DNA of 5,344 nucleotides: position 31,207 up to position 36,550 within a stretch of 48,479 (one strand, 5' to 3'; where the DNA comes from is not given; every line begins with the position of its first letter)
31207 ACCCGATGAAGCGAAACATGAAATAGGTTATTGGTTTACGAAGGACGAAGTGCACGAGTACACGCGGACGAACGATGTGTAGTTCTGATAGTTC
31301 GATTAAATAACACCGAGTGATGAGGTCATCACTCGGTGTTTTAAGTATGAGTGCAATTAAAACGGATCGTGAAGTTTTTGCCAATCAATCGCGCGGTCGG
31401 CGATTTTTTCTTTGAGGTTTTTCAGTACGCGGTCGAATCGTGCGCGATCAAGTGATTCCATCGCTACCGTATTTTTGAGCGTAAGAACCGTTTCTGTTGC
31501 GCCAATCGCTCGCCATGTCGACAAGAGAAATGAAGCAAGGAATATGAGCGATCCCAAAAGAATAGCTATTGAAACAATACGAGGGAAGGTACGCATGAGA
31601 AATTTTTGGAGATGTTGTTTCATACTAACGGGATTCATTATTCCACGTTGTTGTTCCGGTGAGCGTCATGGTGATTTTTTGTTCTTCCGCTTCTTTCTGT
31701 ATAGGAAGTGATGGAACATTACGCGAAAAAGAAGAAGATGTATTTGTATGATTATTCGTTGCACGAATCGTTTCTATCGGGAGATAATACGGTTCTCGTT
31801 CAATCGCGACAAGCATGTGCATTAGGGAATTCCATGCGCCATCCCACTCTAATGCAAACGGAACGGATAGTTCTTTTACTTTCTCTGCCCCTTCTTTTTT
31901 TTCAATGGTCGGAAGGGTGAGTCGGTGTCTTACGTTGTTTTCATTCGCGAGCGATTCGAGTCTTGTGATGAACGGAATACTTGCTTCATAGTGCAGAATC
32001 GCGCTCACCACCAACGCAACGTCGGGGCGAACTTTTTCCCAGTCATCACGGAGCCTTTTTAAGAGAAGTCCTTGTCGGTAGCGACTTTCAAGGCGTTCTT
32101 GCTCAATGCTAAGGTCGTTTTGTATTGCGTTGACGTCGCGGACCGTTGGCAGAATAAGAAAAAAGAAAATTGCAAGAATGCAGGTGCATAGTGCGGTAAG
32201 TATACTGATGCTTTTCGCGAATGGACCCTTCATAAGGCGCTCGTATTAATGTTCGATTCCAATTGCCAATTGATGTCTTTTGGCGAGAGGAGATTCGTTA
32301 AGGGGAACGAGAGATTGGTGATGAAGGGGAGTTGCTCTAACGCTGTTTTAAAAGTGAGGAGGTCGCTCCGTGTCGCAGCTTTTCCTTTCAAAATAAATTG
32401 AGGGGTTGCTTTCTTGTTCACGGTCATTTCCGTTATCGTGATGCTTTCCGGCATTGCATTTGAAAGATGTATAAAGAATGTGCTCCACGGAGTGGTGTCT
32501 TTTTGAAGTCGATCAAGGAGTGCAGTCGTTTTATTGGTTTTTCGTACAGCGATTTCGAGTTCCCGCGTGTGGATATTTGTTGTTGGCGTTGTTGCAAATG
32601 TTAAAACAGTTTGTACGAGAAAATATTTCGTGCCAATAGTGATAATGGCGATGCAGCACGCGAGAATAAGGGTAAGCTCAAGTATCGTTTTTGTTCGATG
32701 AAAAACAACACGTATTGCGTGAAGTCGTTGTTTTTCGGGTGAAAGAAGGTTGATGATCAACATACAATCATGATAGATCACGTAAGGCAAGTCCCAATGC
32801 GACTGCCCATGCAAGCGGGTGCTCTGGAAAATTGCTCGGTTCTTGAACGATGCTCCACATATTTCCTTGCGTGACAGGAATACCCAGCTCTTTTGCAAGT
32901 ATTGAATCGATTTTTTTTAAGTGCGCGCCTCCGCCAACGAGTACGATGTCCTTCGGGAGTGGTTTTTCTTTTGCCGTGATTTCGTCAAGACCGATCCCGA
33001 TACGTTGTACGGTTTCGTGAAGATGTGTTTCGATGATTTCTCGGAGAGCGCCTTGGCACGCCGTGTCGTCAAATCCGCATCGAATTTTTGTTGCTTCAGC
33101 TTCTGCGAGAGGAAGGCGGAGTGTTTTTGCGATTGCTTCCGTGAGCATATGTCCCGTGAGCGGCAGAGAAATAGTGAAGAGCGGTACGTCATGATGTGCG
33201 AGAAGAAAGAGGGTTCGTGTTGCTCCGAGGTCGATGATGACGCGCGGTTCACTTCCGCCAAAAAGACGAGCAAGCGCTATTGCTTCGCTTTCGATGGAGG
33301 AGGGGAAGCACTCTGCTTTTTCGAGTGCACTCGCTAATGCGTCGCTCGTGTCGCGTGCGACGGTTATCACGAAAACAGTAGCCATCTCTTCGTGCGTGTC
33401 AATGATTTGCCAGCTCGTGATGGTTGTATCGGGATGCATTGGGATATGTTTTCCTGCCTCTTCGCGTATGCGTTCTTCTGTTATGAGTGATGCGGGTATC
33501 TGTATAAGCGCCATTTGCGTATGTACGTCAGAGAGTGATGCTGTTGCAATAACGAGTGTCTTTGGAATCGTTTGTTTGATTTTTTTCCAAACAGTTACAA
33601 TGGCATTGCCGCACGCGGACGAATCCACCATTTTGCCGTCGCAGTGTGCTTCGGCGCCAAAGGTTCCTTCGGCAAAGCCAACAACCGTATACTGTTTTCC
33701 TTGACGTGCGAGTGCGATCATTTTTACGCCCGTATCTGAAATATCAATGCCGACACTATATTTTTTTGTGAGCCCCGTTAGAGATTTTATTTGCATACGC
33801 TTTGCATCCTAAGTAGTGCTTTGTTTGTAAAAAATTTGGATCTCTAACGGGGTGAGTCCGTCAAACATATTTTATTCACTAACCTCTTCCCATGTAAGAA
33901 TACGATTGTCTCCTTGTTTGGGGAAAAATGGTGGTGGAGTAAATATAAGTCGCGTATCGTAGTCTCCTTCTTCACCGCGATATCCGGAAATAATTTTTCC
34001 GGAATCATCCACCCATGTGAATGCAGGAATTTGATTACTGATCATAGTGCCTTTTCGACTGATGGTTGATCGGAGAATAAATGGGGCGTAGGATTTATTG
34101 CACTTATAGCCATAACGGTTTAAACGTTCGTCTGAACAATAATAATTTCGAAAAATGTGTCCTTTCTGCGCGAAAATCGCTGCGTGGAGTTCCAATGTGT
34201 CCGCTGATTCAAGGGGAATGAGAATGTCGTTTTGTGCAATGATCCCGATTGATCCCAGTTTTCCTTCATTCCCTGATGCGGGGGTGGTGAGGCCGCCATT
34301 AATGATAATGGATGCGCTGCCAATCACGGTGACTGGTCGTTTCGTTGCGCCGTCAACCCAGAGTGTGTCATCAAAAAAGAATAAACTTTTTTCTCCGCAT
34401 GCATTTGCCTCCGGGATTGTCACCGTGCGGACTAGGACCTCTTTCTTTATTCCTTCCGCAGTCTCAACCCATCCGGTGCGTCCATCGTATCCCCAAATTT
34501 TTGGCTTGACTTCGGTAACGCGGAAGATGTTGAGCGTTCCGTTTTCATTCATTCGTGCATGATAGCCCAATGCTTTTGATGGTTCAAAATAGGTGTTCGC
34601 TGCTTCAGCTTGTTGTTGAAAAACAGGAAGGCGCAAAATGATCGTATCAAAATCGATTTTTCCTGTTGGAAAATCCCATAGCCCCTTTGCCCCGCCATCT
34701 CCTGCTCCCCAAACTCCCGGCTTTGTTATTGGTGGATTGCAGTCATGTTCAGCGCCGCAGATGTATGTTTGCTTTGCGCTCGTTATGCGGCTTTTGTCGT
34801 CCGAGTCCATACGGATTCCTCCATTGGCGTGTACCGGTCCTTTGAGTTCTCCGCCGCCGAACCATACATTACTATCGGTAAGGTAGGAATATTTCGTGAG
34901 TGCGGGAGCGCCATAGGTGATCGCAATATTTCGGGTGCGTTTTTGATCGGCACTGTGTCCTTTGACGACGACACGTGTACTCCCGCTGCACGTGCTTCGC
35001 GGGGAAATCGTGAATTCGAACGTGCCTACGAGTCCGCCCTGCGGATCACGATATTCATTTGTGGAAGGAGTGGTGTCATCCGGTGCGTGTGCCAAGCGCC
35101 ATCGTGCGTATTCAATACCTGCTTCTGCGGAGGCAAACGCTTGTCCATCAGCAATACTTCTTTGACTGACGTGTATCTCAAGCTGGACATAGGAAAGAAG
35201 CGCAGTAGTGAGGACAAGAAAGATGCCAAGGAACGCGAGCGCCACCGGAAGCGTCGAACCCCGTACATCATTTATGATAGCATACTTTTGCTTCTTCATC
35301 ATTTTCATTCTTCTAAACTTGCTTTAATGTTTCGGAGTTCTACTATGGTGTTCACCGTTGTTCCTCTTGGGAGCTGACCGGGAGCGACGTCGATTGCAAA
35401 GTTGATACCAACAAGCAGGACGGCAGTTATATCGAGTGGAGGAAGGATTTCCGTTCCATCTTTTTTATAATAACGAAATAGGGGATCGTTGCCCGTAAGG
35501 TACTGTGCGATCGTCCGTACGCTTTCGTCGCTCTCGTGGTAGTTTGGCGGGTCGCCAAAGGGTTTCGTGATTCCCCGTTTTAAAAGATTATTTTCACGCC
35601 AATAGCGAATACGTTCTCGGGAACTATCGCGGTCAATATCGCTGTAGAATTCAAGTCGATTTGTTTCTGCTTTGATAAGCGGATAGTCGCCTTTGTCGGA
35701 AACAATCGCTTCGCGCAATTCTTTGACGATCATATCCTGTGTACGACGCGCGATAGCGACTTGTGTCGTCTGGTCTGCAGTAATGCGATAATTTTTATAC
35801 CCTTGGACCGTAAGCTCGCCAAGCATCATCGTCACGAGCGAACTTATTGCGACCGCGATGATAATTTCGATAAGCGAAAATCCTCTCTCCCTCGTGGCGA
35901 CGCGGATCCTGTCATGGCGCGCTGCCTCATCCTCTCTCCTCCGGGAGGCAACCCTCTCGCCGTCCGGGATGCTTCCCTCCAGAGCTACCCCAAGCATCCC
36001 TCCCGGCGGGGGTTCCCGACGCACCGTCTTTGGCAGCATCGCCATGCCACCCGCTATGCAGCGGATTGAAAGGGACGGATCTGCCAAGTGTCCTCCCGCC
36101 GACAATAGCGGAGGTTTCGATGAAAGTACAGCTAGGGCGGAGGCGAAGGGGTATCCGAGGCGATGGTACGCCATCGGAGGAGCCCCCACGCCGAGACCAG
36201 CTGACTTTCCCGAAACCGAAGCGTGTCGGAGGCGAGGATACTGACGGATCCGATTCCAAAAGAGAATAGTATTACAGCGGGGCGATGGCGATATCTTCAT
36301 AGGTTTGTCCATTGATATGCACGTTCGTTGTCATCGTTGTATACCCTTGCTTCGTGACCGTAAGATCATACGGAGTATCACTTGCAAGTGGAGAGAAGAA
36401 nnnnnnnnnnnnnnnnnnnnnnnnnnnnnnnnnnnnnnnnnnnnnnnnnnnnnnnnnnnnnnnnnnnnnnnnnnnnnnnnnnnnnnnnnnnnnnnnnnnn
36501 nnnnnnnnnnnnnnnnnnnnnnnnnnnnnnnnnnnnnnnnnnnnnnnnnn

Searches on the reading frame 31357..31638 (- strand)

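Call 26: search_protein_families(library=pfam, proteins=[window:31357-31638:-], max_evalue=0.01)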
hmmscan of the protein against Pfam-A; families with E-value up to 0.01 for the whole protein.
window:31357-31638:- (93 aa): 0 families

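Call 37: search_protein_families(library=ncbifam, proteins=[window:31357-31638:-], max_evalue=0.1)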
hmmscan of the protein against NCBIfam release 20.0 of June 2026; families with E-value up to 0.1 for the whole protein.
window:31357-31638:- (93 aa): 2 families
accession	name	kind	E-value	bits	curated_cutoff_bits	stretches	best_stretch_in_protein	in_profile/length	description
TIGR03061.1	pip_yhgE_Nterm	subfamily_domain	0.031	13.9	96.15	1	9-51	2-44/164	YhgE/Pip family protein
NF038399.1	NH_RiPP_Os17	domain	0.08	13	40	0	33-80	16-63/63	Os1348 family NHLP clan protein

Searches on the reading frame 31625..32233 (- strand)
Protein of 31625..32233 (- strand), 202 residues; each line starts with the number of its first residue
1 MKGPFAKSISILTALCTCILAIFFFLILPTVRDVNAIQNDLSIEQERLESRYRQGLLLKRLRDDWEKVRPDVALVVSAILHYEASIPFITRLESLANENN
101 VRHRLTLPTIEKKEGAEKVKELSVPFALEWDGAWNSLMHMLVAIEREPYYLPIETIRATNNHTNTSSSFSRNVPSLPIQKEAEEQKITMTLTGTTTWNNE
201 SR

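Call 26: search_protein_families(library=pfam, proteins=[window:31625-32233:-], max_evalue=0.01)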
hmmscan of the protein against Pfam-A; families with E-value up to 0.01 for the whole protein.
window:31625-32233:- (202 aa): 0 families

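Call 37: search_protein_families(library=ncbifam, proteins=[window:31625-32233:-], max_evalue=0.1)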
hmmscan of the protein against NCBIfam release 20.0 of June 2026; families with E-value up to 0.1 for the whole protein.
window:31625-32233:- (202 aa): 1 family
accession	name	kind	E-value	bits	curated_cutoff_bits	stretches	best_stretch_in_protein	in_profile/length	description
NF040576.1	T2SS_GspM_XpsM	equivalog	0.011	15.4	60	1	12-171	5-163/180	type II secretion system protein GspM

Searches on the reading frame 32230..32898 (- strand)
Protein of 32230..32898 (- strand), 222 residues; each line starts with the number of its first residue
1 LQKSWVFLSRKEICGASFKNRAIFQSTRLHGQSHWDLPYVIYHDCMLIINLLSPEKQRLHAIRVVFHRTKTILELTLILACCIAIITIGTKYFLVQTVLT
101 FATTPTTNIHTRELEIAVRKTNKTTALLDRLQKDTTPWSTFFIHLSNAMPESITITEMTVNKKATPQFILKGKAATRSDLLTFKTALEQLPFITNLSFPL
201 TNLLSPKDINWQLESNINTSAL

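Call 26: search_protein_families(library=pfam, proteins=[window:32230-32898:-], max_evalue=0.01)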
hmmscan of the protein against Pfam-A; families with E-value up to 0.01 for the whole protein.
window:32230-32898:- (222 aa): 1 family
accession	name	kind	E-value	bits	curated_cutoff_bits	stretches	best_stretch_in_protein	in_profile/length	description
PF05137.18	PilN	-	0.00021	21.7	22.8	1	144-199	5-57/78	Fimbrial assembly protein (PilN)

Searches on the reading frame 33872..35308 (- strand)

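Call 10: search_protein_families(library=pfam, proteins=[window:33872-35308:-], max_evalue=0.01)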
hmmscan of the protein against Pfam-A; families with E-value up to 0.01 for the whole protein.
window:33872-35308:- (478 aa): 0 families

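Call 37: search_protein_families(library=ncbifam, proteins=[window:33872-35308:-], max_evalue=0.1)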
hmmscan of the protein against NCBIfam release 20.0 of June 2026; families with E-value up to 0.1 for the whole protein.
window:33872-35308:- (478 aa): 1 family
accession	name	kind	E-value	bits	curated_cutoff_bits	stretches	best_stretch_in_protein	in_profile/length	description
NF041014.1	pilin_ComGG_2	equivalog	0.0084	16.7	40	1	14-63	2-51/101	competence type IV pilus minor pilin ComGG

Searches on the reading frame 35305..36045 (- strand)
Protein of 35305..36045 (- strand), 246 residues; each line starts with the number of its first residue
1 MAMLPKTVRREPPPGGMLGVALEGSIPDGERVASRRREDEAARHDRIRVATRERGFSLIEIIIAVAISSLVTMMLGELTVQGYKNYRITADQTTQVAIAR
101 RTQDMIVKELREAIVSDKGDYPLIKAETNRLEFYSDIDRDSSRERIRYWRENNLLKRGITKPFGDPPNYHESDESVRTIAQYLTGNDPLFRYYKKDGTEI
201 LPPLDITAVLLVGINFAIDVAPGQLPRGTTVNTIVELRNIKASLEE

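Call 37: search_protein_families(library=ncbifam, proteins=[window:35305-36045:-], max_evalue=0.1)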
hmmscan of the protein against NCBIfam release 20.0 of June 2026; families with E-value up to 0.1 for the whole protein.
window:35305-36045:- (246 aa): 11 families
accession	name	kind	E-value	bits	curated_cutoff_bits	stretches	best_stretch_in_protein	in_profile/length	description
NF007848.0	PRK10557.1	equivalog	5.1e-05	22.7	120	1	48-79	5-36/192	prepilin peptidase-dependent protein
TIGR02532.1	IV_pilin_GFxxxE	domain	5.7e-05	22.8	16.3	1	54-74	2-22/24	prepilin-type N-terminal cleavage/methylation domain-containing protein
TIGR02599.1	TIGR02599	subfamily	0.00031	20.1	256.5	1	55-123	1-69/361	Verru_Chthon cassette protein C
NF047828.1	T3SSXpsI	equivalog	0.0021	18.1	150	1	54-95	2-42/132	type II secretion system protein XpsI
TIGR02598.1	TIGR02598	subfamily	0.0024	18.1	51.4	1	55-100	1-46/151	Verru_Chthon cassette protein B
NF041013.1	T4P_ComGE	equivalog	0.0072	16.4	49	1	54-93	4-43/83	competence type IV pilus minor pilin ComGE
NF007800.0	PRK10506.1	equivalog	0.0088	15.9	158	1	50-91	5-45/163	prepilin peptidase-dependent protein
NF041002.1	pilin_ComGF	equivalog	0.014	15.6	80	1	53-120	1-69/139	competence type IV pilus minor pilin ComGF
NF007862.0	PRK10574.1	equivalog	0.03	14.5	138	1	51-90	2-37/145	prepilin peptidase-dependent pilin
TIGR01711.1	gspJ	equivalog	0.035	13.9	64.85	1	54-115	1-62/192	type II secretion system minor pseudopilin GspJ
NF041775.1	typeIV_PilA_Myxo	equivalog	0.083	12.8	400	0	48-71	5-28/214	type IV pilin protein PilA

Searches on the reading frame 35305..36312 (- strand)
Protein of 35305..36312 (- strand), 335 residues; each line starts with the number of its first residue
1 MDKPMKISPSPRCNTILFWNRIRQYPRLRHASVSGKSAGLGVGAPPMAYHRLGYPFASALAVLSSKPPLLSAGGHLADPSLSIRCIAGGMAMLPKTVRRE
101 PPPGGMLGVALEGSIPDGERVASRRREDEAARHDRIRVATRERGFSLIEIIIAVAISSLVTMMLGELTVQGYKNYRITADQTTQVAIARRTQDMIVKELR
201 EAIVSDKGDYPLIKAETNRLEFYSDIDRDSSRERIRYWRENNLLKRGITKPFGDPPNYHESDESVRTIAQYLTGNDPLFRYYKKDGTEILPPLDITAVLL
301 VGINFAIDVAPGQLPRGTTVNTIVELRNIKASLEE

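Call 10: search_protein_families(library=pfam, proteins=[window:35305-36312:-], max_evalue=0.01)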
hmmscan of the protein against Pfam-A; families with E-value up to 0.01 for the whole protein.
window:35305-36312:- (335 aa): 1 family
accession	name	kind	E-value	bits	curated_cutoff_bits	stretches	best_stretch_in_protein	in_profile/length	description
PF07963.17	N_methyl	-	2e-06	27.6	21.2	1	141-164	3-26/27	Prokaryotic N-terminal methylation motif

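Call 92: list_cluster_members(proteins=[P0001, window:35305-36312:-, window:27650-28819:+, window:28021-28719:-, window:27950-28240:-, window:28116-28421:-, window:35858-36244:+, window:35927-36259:-, window:36030-36269:+, window:28309-28644:+])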
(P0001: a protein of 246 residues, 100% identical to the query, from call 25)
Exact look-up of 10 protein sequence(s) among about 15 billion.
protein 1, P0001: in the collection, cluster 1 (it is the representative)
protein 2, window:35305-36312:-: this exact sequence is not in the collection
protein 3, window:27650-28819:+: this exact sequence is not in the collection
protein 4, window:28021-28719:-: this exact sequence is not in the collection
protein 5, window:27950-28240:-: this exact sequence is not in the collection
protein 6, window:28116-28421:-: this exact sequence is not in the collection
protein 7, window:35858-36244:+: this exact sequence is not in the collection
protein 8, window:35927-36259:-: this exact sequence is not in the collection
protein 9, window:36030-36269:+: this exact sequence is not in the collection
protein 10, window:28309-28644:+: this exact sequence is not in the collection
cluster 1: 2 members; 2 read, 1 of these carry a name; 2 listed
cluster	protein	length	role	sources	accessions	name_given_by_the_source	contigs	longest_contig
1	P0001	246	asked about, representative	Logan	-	-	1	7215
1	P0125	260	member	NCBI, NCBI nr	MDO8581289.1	MAG: prepilin-type N-terminal cleavage/methylation domain-containing protein [bacterium] | prepilin-type N-terminal cleavage/methylation domain-containing protein [bacterium]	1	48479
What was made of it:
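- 35305..36312 (-): Prepilin (minor pilin) ORF that reads through copy B. The orthologous ATG is at 36300-36298, the element occupies 114 codons of the leader, and the G|FSLIE cleavage motif starts at 35883. NCBI annotates a 260-aa product that starts inside the element (call 92).
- NCBI's gene model starts inside it (call 92).
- Tried and rejected: Exact look-ups of nine further ORFs across the elements were not on record (call 92).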

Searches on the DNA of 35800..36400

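Call 71: search_rna_families(source=window, start=35800, end=36400, threshold=evalue, max_evalue=10)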
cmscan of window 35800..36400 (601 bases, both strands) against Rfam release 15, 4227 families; matches with E-value up to 10: 5.
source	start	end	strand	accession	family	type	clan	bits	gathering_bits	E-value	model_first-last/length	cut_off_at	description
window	36277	36361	+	RF01280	snoR14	Gene; snRNA; snoRNA; CD-box;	CL00076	15.3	40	5.3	1-84/84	no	Small nucleolar RNA snoR14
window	35941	36048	-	RF02139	HOXA11-AS1_3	Gene; lncRNA;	-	14.4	50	7.1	1-98/98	no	HOXA11 antisense RNA 1 conserved region 3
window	35906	35981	+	RF02169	PVT1_6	Gene; lncRNA;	-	14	45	5.8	1-113/113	no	Pvt1 oncogene conserved region 6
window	36144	36216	+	RF02467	Ms_IGR-2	Gene; sRNA;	-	12.1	45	7.7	1-82/82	no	Mycobacterium sRNA Ms_IGR-2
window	35920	36008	+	RF00457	IRES_mnt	Cis-reg; IRES;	-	10.3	100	4.3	77-177/203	no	Mnt IRES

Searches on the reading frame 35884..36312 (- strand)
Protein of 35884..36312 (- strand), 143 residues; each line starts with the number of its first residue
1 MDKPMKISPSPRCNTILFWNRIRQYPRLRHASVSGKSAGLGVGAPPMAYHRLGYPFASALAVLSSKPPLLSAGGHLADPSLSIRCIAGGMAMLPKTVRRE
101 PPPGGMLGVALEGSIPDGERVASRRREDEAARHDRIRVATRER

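Call 25: find_homologous_proteins(query=window:35884-36312:-, max_evalue=1)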
Query seq(143 aa) (143 aa): 1 proteins with E <= 1 among 65 candidates.
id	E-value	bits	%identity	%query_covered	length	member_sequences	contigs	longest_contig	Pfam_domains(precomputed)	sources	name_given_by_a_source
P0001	7.8e-23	99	100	38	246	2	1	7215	PF07963.18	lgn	-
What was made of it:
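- Tried and rejected: The -2 frame of copy B found only the pilin itself (call 25).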

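Call 29: find_encoding_contigs(protein=P0001, flank=10000)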
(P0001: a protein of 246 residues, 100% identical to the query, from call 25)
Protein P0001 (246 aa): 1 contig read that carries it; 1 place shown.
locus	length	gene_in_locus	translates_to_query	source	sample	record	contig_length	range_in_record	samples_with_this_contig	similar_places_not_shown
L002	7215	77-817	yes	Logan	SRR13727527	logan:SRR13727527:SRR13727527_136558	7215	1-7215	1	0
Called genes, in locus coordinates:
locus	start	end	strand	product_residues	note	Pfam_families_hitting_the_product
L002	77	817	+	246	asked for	PF07963:N_methyl (weak)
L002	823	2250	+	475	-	-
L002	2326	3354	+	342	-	PF11104:PilM_2, PF14450:FtsA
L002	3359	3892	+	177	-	-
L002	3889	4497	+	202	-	-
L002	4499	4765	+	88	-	-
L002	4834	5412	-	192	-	PF00334:NDK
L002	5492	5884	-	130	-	PF00072:Response_reg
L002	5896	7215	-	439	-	?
